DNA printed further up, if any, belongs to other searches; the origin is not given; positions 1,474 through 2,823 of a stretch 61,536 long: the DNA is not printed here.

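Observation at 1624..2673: PplA-like double FMN_bind lipoprotein with a non-canonical AGCT motif, embedded in an Rnf operon next to ApbE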

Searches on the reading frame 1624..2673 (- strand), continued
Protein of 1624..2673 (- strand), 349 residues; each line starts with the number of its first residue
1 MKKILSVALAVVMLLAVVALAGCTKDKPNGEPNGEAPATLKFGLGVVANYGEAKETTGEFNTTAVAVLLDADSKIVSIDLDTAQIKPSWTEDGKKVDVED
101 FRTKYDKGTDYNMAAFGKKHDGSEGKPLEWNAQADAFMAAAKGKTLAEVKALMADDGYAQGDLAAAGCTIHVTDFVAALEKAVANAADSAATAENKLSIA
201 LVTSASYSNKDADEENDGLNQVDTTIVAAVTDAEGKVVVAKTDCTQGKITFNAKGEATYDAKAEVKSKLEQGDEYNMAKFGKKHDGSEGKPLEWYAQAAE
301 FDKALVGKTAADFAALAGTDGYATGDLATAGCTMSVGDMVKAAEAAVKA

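Call 46: find_related_loci(query=A3, collection=genome_contigs, flank=10000)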
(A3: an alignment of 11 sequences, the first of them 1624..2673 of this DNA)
Query A3 (349 aa) in genome_contigs; peptide patterns used: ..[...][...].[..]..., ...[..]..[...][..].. (x = any residue, [..] = any of these).
599 stretches matched a pattern (row limit reached: there are more); 371 encode a relative of the query (tblastn E <= 1e-3); the best 80 are kept; 80 distinct loci.
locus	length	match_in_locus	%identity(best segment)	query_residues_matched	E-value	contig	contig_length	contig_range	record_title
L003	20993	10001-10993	83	1-340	6e-174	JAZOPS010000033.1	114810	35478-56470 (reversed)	MAG: Candidatus Fimenecus sp. isolate T1900045571_YK20190265.MAGScoT_cleanbin_000032 SGB_7981_k141_2658019, whole genome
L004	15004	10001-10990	82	1-340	4e-169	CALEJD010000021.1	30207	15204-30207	MAG TPA_asm: uncultured Clostridia bacterium isolate SRR6425761_bin.84_CONCOCT_v1.1_MAG genome assembly, contig: ERZ1767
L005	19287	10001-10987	83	1-340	2e-167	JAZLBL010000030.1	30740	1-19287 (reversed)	MAG: Candidatus Fimenecus sp. isolate T1900045064_TC20190058.MAGScoT_cleanbin_000016 SGB_4584_k141_1669905, whole genome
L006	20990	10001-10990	84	1-340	3e-177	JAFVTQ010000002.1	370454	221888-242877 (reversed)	MAG: Clostridia bacterium isolate RGIG5384 Sheep_Colon-3__c791, whole genome shotgun sequence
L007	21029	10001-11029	73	1-344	7e-156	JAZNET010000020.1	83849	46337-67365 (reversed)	MAG: Acutalibacteraceae bacterium isolate T1900044718_TS20190184.MAGScoT_cleanbin_000006 SGB_1894_k141_1358506, whole ge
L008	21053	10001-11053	70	1-349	1e-155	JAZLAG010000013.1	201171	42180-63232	MAG: Acutalibacteraceae bacterium isolate T1900045080_TC20190074.MAGScoT_cleanbin_000004 SGB_4651_k141_1355131, whole ge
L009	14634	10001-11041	71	6-348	6e-155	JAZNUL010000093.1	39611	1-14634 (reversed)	MAG: Acutalibacteraceae bacterium isolate T1900044797_TS20190263.MAGScoT_cleanbin_000027 SGB_2689_k141_1323417, whole ge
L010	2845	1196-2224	70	1-349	2e-162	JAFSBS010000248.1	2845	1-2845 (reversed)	MAG: Clostridia bacterium isolate RGIG2997 Goat_Rectum-3__c485953, whole genome shotgun sequence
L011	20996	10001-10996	75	1-349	3e-148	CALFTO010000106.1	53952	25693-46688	MAG TPA_asm: uncultured Clostridia bacterium isolate SRR6425825_bin.31_CONCOCT_v1.1_MAG genome assembly, contig: ERZ1767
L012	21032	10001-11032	68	1-347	2e-142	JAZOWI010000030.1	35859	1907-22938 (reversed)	MAG: Acutalibacteraceae bacterium isolate T1900045523_YK20190217.MAGScoT_cleanbin_000038 SGB_7655_k141_56745, whole geno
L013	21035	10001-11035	66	1-340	5e-139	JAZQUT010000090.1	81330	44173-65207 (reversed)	MAG: Acutalibacteraceae bacterium isolate T1900045180_TC20190176.MAGScoT_cleanbin_000008 SGB_5226_k141_2888115, whole ge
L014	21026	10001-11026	66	1-340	4e-136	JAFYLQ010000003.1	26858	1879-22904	MAG: Clostridia bacterium isolate RGIG7203 Water_buffalos_Cecum-1__c79435, whole genome shotgun sequence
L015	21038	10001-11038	66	1-349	1e-134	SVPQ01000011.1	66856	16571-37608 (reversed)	MAG: Oscillospiraceae bacterium isolate SIG595 NODE_10193_length_66856_cov_3.144570, whole genome shotgun sequence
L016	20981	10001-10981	68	1-340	2e-132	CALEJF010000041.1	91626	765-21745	MAG TPA_asm: uncultured Clostridia bacterium isolate SRR6425771_bin.43_CONCOCT_v1.1_MAG genome assembly, contig: ERZ1767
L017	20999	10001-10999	69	1-344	2e-129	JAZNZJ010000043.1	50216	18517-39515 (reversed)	MAG: Candidatus Fimenecus sp. isolate T1900044768_TS20190234.MAGScoT_cleanbin_000009 SGB_2435_k141_2251746, whole genome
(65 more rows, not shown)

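Call 49: find_encoding_contigs(protein=P0183, flank=8000, max_places=1)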
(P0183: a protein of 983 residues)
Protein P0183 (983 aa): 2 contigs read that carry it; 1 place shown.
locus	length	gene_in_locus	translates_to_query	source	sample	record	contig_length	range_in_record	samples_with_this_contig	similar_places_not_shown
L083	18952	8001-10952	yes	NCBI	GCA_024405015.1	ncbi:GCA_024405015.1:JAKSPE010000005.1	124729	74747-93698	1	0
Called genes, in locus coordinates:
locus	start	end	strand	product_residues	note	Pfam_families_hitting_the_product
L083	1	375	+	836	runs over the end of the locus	PF00403:HMA, PF00122:E1-E2_ATPase, PF00702:Hydrolase, PF00403:HMA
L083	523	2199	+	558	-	PF00501:AMP-binding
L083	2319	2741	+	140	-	PF12953:DUF3842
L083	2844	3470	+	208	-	PF02463:SMC_N (faint), PF00005:ABC_tran, PF13304:AAA_21 (faint)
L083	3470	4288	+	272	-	PF00950:ABC-3, PF01032:FecCD (weak)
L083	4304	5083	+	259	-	-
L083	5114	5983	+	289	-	PF01263:Aldose_epim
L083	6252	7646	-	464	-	PF01235:Na_Ala_symp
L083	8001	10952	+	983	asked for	PF04558:tRNA_synt_1c_R1 (faint)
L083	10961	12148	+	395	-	PF02424:ApbE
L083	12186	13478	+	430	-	PF13375:RnfC_N, PF01512:Complex1_51K, PF13187:Fer4_9 (faint), PF10531:SLBB, PF13237:Fer4_10, PF12838:Fer4_7 (weak)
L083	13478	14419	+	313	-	PF03116:NQR2_RnfD_RnfE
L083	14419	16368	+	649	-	PF04205:FMN_bind (weak)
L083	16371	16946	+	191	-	PF02508:Rnf-Nqr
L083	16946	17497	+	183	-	PF02508:Rnf-Nqr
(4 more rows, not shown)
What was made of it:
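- A 6-domain member lies directly upstream of apbE-rnfCDGEA in a Sphaerochaetaceae (Spirochaetota) genome (call 49).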

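Call 50: find_encoding_contigs(protein=P0267, flank=8000, max_places=1)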
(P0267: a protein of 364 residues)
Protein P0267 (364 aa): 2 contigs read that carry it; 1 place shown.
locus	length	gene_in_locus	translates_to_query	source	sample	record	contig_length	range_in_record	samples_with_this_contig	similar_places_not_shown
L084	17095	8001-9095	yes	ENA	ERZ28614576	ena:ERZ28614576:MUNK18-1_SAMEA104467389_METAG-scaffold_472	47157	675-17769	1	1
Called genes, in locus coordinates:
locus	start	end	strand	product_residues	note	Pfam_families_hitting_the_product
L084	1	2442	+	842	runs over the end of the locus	PF00395:SLH, PF07654:C1-set (faint), PF09479:Flg_new (faint)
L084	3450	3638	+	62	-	-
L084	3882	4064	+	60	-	-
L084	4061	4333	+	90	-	PF00589:Phage_integrase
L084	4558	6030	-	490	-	PF00324:AA_permease, PF13520:AA_permease_2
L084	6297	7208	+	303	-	PF00892:EamA (weak), PF06800:Sugar_transport (faint), PF00892:EamA (weak), PF00893:Multi_Drug_Res (weak)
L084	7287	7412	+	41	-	-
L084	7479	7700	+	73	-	-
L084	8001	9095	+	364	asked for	-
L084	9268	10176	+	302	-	PF01541:GIY-YIG (weak)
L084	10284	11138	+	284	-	PF03372:Exo_endo_phos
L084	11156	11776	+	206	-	PF01966:HD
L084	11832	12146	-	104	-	PF00085:Thioredoxin, PF13728:TraF (weak)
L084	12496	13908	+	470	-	PF02872:5_nucleotid_C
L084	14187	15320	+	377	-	PF02812:ELFV_dehydrog_N, PF00208:ELFV_dehydrog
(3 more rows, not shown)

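Call 51: find_encoding_contigs(protein=P0198, flank=8000, max_places=1)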
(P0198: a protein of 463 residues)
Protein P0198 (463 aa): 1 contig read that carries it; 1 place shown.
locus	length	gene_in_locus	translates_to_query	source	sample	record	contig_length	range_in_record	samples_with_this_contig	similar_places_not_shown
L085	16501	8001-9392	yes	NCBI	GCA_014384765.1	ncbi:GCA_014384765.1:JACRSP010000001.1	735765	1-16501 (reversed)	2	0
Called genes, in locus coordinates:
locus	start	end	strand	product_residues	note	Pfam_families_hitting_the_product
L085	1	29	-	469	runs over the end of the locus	PF00079:Serpin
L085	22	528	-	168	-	PF04542:Sigma70_r2, PF04545:Sigma70_r4, PF08281:Sigma70_r4_2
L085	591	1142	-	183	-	PF07456:Hpre_diP_synt_I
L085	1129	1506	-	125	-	PF07009:NusG_II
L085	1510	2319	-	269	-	PF04060:FeS, PF13187:Fer4_9 (weak), PF14697:Fer4_21, PF00037:Fer4, PF12797:Fer4_2 (weak), PF12837:Fer4_6, PF13534:Fer4_17 (weak), PF12838:Fer4_7, +7 more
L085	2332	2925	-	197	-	PF02508:Rnf-Nqr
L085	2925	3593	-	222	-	PF02508:Rnf-Nqr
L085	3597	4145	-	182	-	PF04205:FMN_bind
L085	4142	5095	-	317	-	PF03116:NQR2_RnfD_RnfE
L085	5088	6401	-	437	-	PF13375:RnfC_N, PF01512:Complex1_51K, PF10531:SLBB (weak), PF13187:Fer4_9, PF12838:Fer4_7 (weak), PF13183:Fer4_8 (weak), PF13237:Fer4_10 (weak), PF14697:Fer4_21 (weak), +3 more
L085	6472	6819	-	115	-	PF07784:DUF1622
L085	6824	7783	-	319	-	PF07883:Cupin_2 (faint), PF02311:AraC_binding (weak), PF12833:HTH_18, PF00165:HTH_AraC (weak)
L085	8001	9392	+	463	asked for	PF04205:FMN_bind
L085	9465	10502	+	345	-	PF02424:ApbE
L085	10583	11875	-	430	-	PF00375:SDF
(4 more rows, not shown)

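Call 54: find_homologous_proteins(query=P0121, max_evalue=1e-10)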
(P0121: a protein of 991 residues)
Query P0121 (991 aa): 42 proteins with E <= 1e-10 among 8000 candidates.
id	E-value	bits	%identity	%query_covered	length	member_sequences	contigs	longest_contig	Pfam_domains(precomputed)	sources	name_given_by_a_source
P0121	0.0e+0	2057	100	100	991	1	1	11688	-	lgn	-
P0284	0.0e+0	1361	68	100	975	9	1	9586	-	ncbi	-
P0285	7.2e-250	850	37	97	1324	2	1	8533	-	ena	-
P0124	4.4e-210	719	55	63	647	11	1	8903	-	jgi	-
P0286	3.1e-206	706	52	65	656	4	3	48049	-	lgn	-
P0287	1.7e-203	697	52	64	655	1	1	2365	-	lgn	-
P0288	1.2e-159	552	38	65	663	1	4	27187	-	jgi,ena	-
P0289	1.0e-136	476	39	65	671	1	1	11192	-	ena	-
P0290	1.3e-123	432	38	65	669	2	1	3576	-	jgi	-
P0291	1.1e-122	429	40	64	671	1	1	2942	PF16497.11,PF06340.17,PF00541.25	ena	-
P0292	1.0e-121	426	39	62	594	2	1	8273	PF00622.37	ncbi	-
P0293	8.0e-121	423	37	66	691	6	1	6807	-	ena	-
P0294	8.1e-114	400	37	61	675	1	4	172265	-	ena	-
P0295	1.1e-110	390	38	61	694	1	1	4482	-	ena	-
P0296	1.5e-107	379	36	66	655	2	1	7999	-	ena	-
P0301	5.0e-104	368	39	65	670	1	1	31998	-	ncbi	-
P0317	1.8e-81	293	37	63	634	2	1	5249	-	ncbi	-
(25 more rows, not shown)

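Call 55: list_cluster_members(proteins=[P0284, P0292, P0301, P0317, P0285])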
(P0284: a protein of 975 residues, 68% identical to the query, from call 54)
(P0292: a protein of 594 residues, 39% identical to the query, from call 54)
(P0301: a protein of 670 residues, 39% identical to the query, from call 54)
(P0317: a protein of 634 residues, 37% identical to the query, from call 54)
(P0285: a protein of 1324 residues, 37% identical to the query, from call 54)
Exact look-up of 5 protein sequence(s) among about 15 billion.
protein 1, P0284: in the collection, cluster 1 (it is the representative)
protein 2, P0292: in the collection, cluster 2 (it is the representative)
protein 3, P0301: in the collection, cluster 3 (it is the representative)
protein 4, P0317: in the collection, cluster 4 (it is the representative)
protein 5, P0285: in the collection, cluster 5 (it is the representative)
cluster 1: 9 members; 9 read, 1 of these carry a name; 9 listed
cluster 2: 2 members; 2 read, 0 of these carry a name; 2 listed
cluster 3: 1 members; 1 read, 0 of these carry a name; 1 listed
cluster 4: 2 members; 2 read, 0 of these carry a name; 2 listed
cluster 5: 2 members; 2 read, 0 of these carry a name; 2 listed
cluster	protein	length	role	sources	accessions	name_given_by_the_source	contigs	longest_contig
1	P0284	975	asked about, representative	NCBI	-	-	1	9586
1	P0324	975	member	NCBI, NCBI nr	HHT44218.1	MAG TPA: hypothetical protein GXZ89_01740 [Fastidiosipila sp.] | hypothetical protein [Fastidiosipila sp.]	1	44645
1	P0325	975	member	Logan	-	-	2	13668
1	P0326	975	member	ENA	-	-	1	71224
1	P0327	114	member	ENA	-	-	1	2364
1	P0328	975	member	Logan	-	-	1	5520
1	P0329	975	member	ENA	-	-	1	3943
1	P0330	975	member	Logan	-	-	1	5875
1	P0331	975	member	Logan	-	-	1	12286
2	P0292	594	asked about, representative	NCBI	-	-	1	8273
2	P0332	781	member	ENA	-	-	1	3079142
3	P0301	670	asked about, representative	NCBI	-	-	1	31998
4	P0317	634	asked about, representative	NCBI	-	-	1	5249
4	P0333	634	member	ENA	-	-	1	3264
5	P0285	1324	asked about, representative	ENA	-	-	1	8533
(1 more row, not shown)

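Call 70: find_encoding_contigs(protein=P0169, flank=8000, max_places=1)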
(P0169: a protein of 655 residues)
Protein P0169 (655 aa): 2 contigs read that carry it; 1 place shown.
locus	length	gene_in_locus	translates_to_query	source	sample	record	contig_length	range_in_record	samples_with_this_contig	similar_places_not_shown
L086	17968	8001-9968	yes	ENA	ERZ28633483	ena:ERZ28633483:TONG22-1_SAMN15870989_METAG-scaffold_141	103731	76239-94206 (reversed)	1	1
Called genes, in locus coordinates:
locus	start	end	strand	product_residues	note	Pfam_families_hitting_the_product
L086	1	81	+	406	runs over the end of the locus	PF00579:tRNA-synt_1b, PF22421:SYY_C-terminal, PF01479:S4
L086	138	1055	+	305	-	PF00781:DAGK_cat, PF19279:YegS_C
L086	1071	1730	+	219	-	PF00702:Hydrolase, PF08282:Hydrolase_3 (faint), PF12710:HAD, PF13419:HAD_2, PF13242:Hydrolase_like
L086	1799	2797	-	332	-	PF00356:LacI, PF00532:Peripla_BP_1, PF13407:Peripla_BP_4, PF13377:Peripla_BP_3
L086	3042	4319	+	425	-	PF10509:GalKase_gal_bdg, PF00288:GHMP_kinases_N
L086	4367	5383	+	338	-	PF00106:adh_short, PF01073:3Beta_HSD, PF01370:Epimerase, PF02719:Polysacc_synt_2, PF04321:RmlD_sub_bind, PF08659:KR, PF13460:NAD_binding_10, PF16363:GDP_Man_Dehyd, +1 more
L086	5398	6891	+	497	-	PF01087:GalP_UDP_transf, PF02744:GalP_UDP_tr_C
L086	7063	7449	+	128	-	PF07009:NusG_II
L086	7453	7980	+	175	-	PF07456:Hpre_diP_synt_I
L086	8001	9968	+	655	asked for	-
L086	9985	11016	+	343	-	PF02424:ApbE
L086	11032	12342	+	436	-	PF13375:RnfC_N, PF01512:Complex1_51K, PF10531:SLBB, PF12838:Fer4_7, PF13183:Fer4_8 (faint), PF13237:Fer4_10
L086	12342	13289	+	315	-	PF03116:NQR2_RnfD_RnfE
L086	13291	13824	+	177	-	PF04205:FMN_bind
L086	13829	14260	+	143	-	-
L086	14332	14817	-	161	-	PF06177:QueT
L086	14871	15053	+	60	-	-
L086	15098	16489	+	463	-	PF01336:tRNA_anti-codon, PF00152:tRNA-synt_2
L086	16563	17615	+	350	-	PF00149:Metallophos, PF12850:Metallophos_2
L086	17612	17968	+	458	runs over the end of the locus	PF02463:SMC_N (faint), PF13175:AAA_15, PF13476:AAA_23, PF13514:AAA_27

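Call 71: find_encoding_contigs(protein=P0294, flank=8000, max_places=1)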
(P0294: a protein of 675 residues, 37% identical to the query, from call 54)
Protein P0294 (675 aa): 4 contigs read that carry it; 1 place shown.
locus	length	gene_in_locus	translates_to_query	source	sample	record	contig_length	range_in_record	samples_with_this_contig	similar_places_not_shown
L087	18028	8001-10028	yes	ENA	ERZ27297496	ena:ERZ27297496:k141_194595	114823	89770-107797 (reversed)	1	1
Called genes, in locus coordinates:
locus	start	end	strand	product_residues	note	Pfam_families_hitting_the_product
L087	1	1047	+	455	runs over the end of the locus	PF13347:MFS_2, PF07690:MFS_1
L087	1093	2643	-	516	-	PF13396:PLDc_N (weak), PF13091:PLDc_2, PF00614:PLDc (weak)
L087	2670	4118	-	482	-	PF17767:NAPRTase_N, PF17956:NAPRTase_C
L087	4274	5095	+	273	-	PF01869:BcrAD_BadFG, PF03630:Fumble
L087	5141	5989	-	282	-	PF00512:HisKA, PF02518:HATPase_c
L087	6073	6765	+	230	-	PF00072:Response_reg, PF00486:Trans_reg_C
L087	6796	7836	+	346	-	PF05343:Peptidase_M42, PF01546:Peptidase_M20 (weak)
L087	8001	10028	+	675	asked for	-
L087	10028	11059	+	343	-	PF02424:ApbE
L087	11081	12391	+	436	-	PF13375:RnfC_N, PF01512:Complex1_51K, PF10531:SLBB, PF12838:Fer4_7 (weak), PF13183:Fer4_8 (faint), PF13237:Fer4_10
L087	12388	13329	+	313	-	PF03116:NQR2_RnfD_RnfE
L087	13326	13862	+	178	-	PF04205:FMN_bind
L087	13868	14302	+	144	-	-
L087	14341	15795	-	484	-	PF12838:Fer4_7 (faint), PF12801:Fer4_5, PF13237:Fer4_10 (weak), PF13746:Fer4_18 (weak), PF00085:Thioredoxin, PF00578:AhpC-TSA, PF08534:Redoxin, PF13905:Thioredoxin_8, +3 more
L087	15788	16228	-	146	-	-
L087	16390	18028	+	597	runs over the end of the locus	PF00578:AhpC-TSA, PF08534:Redoxin, PF00085:Thioredoxin, PF13905:Thioredoxin_8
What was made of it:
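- NusG_II-eetB-4x domain-apbE-rnfC-rnfD-rnfG occurs without rnfEAB in L086; L087 has the same cluster without NusG_II-eetB (calls 70 and 71).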

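Call 72: find_encoding_contigs(protein=P0324, flank=8000, max_places=1)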
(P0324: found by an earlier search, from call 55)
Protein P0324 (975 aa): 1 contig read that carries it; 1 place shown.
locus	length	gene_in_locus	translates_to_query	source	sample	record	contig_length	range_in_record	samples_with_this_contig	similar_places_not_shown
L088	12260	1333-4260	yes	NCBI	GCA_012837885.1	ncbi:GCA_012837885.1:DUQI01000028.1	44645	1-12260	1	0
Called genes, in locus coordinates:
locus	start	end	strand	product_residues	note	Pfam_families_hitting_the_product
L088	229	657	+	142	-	PF07009:NusG_II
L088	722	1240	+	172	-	PF07456:Hpre_diP_synt_I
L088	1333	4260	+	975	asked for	-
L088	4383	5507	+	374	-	PF02424:ApbE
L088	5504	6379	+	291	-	PF00497:SBP_bac_3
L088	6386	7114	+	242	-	PF00528:BPD_transp_1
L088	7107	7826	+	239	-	PF00528:BPD_transp_1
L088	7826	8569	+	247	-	PF00005:ABC_tran, PF13304:AAA_21 (faint)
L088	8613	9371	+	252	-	PF02163:Peptidase_M50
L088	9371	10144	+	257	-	PF02616:SMC_ScpA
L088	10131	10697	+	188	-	PF04079:SMC_ScpB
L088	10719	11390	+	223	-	PF02224:Cytidylate_kin, PF13189:Cytidylate_kin2, PF13238:AAA_18 (weak), PF13207:AAA_17 (faint)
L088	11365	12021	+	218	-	PF01553:Acyltransferase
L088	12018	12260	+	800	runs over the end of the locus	PF02401:LYTB, PF00575:S1, PF23459:S1_RRP5 (weak)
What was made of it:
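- NusG_II-eetB-6x domain-apbE occurs in Fastidiosipila (call 72).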
